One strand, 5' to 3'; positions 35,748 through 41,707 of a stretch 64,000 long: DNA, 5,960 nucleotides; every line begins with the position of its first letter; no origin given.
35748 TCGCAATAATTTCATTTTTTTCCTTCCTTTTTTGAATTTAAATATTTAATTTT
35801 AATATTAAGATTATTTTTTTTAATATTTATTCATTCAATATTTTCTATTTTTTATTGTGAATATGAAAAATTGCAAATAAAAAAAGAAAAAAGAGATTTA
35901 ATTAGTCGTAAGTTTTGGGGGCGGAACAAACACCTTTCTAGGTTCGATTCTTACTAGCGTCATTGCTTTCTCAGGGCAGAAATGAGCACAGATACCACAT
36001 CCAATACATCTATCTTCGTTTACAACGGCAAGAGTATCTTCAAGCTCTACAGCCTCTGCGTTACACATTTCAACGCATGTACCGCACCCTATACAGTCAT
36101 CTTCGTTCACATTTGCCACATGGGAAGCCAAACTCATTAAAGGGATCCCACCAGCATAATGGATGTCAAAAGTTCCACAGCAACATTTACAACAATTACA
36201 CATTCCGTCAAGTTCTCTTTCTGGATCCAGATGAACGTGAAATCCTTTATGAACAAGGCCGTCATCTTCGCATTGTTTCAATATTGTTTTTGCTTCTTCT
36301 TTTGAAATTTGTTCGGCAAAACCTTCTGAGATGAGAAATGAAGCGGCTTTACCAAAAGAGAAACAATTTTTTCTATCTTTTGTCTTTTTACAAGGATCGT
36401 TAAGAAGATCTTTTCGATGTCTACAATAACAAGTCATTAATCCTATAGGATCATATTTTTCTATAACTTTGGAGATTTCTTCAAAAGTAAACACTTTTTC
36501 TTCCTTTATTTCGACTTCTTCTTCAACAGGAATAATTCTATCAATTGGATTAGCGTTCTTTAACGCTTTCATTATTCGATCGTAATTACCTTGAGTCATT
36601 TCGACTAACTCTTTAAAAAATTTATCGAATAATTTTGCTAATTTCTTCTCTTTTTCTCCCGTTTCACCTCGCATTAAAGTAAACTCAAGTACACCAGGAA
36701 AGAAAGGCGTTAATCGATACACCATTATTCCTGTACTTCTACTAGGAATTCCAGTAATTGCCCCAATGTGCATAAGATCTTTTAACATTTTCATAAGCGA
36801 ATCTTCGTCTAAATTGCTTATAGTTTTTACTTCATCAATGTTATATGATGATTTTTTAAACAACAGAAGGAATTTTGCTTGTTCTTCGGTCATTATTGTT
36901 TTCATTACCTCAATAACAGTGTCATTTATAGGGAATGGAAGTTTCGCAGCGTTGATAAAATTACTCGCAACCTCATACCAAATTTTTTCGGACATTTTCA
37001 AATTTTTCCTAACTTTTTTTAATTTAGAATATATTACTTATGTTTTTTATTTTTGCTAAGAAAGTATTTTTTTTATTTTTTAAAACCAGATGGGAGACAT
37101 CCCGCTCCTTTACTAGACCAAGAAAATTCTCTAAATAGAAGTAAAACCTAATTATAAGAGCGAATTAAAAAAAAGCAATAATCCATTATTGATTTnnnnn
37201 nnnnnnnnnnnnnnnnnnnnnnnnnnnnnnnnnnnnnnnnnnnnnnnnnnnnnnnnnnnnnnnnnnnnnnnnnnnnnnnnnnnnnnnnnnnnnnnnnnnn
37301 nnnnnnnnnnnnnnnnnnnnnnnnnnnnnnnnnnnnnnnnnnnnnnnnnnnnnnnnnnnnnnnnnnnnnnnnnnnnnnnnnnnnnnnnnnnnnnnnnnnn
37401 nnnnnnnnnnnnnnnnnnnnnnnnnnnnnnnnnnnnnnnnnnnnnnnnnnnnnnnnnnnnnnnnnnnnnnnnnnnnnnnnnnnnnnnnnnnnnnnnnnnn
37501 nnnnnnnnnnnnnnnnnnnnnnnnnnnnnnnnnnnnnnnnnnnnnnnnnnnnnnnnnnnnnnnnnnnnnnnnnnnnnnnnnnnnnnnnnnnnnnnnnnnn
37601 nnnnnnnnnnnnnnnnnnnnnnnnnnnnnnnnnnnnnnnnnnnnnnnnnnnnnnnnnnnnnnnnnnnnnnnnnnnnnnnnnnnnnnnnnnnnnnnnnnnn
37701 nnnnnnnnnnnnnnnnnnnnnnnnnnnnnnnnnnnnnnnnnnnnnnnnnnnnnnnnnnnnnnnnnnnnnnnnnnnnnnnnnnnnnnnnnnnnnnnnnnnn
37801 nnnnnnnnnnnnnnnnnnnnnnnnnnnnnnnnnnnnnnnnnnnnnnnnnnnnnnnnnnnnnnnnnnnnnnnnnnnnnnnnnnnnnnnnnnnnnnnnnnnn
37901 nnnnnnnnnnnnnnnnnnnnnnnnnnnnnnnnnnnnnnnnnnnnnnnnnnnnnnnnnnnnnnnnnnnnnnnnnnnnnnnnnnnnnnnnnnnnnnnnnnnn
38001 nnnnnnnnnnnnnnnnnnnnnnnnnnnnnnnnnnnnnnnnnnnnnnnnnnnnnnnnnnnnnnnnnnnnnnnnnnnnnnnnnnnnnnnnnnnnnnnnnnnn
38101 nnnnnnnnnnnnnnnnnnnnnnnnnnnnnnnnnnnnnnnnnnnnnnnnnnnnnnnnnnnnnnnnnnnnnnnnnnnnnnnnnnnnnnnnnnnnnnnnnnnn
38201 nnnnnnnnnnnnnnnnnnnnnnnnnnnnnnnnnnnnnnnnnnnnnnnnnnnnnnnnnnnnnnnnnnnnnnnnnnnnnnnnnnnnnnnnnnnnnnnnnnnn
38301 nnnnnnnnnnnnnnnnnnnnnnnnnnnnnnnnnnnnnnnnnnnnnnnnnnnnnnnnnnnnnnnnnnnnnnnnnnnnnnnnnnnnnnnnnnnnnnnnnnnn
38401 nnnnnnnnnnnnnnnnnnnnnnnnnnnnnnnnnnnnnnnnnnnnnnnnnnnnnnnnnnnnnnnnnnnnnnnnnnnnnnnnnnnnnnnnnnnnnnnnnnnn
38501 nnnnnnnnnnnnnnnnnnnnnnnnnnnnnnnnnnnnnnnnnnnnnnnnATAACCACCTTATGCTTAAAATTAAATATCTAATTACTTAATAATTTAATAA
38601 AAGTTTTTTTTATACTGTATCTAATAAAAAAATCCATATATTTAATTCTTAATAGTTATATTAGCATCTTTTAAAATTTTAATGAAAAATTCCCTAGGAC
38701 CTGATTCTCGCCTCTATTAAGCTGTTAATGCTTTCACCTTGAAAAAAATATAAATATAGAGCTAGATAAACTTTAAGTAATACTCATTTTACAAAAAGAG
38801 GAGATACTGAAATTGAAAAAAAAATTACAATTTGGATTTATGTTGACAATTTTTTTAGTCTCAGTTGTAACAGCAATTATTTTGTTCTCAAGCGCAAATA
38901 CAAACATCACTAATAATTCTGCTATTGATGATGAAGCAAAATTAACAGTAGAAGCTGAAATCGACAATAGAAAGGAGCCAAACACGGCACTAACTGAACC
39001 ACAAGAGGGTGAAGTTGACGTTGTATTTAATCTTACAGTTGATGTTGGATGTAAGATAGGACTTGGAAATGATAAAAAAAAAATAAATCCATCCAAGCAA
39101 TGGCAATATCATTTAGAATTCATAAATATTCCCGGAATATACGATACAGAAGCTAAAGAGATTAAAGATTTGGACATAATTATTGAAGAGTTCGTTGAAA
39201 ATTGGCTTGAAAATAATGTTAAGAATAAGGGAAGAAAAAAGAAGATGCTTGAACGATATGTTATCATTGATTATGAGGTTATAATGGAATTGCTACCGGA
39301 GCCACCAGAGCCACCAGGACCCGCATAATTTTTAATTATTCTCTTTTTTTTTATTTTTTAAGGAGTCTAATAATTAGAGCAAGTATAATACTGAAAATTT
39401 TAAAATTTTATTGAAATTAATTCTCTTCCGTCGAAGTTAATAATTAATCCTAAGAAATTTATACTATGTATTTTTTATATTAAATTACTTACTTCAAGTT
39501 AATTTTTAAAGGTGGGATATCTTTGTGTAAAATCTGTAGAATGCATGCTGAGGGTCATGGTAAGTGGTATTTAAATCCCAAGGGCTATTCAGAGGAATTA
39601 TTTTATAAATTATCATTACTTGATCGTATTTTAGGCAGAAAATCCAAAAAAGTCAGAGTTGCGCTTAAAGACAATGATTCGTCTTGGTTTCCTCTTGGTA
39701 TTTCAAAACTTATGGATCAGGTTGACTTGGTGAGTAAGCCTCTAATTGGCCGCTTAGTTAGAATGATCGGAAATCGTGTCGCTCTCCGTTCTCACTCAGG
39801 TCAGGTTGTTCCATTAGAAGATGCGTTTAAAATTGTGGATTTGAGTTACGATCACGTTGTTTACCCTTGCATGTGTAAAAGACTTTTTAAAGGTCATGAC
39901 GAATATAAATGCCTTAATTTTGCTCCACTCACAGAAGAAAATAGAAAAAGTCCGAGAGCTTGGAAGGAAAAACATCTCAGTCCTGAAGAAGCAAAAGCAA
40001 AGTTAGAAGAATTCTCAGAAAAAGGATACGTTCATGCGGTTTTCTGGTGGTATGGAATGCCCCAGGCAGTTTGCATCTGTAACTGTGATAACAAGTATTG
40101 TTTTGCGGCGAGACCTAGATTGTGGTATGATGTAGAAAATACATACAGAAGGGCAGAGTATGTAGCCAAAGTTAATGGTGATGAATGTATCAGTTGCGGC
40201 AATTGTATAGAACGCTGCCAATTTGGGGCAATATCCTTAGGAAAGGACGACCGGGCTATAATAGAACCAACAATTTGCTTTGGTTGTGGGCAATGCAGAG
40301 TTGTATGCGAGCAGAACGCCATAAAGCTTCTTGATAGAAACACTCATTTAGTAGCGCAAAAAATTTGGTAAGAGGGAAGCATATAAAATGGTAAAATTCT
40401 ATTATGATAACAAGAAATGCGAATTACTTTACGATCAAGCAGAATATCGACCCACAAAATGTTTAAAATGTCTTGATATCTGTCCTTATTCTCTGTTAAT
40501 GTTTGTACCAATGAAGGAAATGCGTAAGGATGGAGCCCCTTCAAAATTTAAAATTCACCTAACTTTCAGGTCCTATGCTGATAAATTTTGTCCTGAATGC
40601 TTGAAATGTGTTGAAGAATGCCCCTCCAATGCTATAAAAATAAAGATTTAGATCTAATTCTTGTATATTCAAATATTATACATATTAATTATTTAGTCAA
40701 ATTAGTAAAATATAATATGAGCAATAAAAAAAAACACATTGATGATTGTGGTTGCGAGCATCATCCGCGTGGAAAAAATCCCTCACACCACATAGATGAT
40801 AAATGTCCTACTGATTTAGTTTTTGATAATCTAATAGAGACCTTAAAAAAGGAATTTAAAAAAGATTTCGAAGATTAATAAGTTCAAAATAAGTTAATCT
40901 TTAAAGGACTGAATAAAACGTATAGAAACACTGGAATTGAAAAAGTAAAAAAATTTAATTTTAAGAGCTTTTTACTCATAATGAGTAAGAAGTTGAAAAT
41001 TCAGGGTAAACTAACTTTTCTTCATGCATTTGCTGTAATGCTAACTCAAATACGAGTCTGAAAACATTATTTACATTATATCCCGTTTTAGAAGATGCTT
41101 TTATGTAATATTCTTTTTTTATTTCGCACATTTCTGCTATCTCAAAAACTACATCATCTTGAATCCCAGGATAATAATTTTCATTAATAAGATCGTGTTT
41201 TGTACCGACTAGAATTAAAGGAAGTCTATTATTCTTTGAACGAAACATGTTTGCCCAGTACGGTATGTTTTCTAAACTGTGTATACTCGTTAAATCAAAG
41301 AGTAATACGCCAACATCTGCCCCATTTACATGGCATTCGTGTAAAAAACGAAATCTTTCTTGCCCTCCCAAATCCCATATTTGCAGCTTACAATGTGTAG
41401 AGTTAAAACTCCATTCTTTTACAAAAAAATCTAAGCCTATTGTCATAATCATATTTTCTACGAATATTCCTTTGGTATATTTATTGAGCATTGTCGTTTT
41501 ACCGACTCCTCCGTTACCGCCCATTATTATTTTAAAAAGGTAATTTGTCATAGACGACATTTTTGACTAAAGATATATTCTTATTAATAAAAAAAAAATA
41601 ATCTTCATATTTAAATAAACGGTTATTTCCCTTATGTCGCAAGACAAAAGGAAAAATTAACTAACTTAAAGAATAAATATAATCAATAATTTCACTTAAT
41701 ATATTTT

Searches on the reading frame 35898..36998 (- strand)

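Call 51: search_protein_families(library=pfam, proteins=[window:35898-36998:-], max_evalue=0.0001)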
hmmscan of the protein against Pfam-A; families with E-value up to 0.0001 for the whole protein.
window:35898-36998:- (366 aa): 7 families
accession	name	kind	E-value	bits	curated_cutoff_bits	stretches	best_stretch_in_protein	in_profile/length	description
PF00037.32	Fer4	-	6.7e-13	48.3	21.1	2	325-346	2-23/24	4Fe-4S binding domain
PF14697.11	Fer4_21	-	4.4e-11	43.2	35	1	295-347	1-58/59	4Fe-4S dicluster domain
PF13187.11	Fer4_9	-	7.4e-08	32.7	27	1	301-346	1-52/52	4Fe-4S dicluster domain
PF12838.12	Fer4_7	-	3.1e-07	31.2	27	1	302-345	2-52/52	4Fe-4S dicluster domain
PF12797.12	Fer4_2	-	9.1e-07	28.9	24.5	1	325-343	4-22/22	4Fe-4S binding domain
PF12837.12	Fer4_6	-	1.4e-05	25.2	25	1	324-345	2-23/24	4Fe-4S binding domain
PF25160.1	LdpA_Fe-S-bd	-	3.1e-05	24.1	27.6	1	308-347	9-44/49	LdpA Fe-S cluster-binding domain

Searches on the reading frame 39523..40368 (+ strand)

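Call 51: search_protein_families(library=pfam, proteins=[window:39523-40368:+], max_evalue=0.0001)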
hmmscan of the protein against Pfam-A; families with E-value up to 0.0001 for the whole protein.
window:39523-40368:+ (282 aa): 4 families
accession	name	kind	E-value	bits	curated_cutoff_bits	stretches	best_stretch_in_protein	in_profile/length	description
PF00037.32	Fer4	-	3.8e-08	33.3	21.1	1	216-238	2-24/24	4Fe-4S binding domain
PF14697.11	Fer4_21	-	1.9e-07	31.6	35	1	215-268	1-58/59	4Fe-4S dicluster domain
PF13187.11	Fer4_9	-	4.9e-07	30.1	27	1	221-267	1-52/52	4Fe-4S dicluster domain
PF12838.12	Fer4_7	-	8.2e-06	26.6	27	0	252-272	2-22/52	4Fe-4S dicluster domain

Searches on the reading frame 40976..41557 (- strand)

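Call 51: search_protein_families(library=pfam, proteins=[window:40976-41557:-], max_evalue=0.0001)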
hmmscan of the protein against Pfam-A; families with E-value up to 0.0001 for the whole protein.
window:40976-41557:- (193 aa): 4 families
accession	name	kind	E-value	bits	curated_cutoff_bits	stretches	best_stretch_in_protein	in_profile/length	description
PF00071.28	Ras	-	1.5e-35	122.6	21.6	1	9-171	1-158/162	Ras family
PF08477.19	Roc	-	7.9e-26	91.1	27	1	9-122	1-119/119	Ras of Complex, Roc, domain of DAPkinase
PF00025.27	Arf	-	2.2e-10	40.7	22.3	1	8-136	15-140/174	ADP-ribosylation factor family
PF00009.33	GTP_EFTU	-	8.8e-05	22.6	26.5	0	46-172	59-185/188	Elongation factor Tu GTP binding domain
